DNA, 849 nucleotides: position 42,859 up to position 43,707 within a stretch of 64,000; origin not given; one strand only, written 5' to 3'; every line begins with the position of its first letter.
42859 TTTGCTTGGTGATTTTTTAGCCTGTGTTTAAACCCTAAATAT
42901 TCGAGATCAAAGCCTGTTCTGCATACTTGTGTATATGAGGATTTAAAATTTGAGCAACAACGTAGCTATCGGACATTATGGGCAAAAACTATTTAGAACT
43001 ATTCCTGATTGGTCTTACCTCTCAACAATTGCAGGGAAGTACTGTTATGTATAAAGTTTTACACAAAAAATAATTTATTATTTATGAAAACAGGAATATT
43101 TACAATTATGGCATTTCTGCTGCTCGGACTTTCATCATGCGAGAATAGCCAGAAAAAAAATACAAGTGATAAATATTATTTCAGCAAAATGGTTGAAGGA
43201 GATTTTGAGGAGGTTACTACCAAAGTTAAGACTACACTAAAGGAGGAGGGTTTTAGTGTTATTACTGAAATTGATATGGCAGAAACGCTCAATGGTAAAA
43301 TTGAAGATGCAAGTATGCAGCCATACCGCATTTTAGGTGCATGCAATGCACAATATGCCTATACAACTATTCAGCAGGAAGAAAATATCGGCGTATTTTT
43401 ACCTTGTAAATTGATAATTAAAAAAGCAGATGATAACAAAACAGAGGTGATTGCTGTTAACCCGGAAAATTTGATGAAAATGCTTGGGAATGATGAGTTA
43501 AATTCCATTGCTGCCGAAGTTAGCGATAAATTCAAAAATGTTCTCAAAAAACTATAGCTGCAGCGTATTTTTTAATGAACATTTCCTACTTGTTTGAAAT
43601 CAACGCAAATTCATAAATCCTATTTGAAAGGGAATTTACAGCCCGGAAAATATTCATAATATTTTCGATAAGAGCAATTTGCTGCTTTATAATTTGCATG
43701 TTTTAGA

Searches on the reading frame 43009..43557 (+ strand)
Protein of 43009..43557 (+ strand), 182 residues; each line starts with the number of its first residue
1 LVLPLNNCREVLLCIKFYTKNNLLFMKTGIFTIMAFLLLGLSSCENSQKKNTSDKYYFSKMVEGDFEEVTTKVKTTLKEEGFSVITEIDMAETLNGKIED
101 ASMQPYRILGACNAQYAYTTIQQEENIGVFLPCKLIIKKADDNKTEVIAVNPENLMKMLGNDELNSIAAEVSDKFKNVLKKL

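Call 17: search_protein_families(library=pfam, proteins=[window:43009-43557:+], max_evalue=0.001)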
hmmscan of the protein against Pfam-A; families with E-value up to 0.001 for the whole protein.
window:43009-43557:+ (182 aa): 1 family
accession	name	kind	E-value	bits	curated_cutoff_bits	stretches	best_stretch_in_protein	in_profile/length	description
PF03625.19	DUF302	-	3.9e-18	65.5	23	1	88-152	1-63/63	Domain of unknown function DUF302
